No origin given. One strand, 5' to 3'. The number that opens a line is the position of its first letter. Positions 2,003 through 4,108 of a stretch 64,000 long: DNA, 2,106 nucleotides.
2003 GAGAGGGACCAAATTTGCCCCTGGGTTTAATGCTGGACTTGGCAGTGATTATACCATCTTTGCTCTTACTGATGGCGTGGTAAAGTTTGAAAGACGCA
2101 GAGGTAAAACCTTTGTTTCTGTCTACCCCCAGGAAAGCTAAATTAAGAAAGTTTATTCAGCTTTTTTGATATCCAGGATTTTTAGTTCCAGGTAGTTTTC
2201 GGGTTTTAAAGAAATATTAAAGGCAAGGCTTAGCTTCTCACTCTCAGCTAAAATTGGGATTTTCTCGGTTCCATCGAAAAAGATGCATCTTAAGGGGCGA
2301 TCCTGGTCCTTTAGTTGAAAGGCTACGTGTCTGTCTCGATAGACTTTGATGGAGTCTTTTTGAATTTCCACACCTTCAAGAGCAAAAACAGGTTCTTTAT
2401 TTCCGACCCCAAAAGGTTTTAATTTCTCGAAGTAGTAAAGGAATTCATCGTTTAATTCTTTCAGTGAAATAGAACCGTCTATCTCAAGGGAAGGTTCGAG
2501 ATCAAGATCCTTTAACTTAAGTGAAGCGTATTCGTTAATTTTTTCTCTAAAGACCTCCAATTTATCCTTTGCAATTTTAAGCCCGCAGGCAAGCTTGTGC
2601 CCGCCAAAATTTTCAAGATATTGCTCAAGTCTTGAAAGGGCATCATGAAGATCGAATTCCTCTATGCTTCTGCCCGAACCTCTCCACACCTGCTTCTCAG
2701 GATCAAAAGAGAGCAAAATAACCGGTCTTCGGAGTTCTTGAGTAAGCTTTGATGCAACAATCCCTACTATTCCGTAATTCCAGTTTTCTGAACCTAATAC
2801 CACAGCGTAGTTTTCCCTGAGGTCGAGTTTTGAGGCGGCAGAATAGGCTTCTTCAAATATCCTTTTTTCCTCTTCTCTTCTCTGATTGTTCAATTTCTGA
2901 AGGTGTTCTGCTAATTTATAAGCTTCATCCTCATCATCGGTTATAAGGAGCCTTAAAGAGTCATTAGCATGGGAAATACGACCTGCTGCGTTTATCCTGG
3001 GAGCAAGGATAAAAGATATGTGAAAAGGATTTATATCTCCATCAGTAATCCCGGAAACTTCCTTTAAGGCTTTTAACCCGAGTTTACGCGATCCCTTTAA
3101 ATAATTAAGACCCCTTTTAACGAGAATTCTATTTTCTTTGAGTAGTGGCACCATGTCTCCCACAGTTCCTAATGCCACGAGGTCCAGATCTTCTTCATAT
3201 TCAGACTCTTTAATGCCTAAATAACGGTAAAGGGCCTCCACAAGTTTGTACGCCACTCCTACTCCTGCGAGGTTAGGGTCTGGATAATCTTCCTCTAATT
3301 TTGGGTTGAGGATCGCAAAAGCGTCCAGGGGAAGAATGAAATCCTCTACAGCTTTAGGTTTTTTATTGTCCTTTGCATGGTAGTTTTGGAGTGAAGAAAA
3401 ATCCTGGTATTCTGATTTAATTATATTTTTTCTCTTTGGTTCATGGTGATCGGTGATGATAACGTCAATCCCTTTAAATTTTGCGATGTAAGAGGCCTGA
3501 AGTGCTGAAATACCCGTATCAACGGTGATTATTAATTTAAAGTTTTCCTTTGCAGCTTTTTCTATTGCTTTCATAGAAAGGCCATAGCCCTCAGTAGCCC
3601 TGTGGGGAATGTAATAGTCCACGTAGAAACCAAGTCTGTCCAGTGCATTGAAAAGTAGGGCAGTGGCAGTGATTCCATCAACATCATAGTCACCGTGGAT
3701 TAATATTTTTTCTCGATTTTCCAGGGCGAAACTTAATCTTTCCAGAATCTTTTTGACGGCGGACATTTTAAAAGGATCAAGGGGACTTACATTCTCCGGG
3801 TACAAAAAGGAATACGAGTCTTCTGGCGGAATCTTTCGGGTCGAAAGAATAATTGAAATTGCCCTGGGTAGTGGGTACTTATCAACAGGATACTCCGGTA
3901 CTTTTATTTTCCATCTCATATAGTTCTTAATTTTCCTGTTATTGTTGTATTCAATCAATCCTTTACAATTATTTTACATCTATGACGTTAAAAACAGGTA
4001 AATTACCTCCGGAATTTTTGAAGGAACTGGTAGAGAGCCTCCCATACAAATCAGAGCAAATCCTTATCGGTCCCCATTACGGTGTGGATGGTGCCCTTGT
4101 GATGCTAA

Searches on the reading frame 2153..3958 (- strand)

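Call 60: search_protein_families(library=pfam, proteins=[window:2153-3958:-], max_evalue=0.05)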
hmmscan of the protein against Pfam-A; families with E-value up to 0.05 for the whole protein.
window:2153-3958:- (601 aa): 3 families
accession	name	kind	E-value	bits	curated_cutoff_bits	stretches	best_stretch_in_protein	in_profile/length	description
PF01368.27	DHH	-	3.5e-22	79.4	28.1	1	84-265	1-125/125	DHH family, N-terminal domain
PF17768.7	RecJ_OB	-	8.8e-18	64.8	27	1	493-584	1-92/107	RecJ OB domain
PF02272.25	DHHA1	-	9.6e-17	61.8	25.9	1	386-478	6-100/102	DHHA1 domain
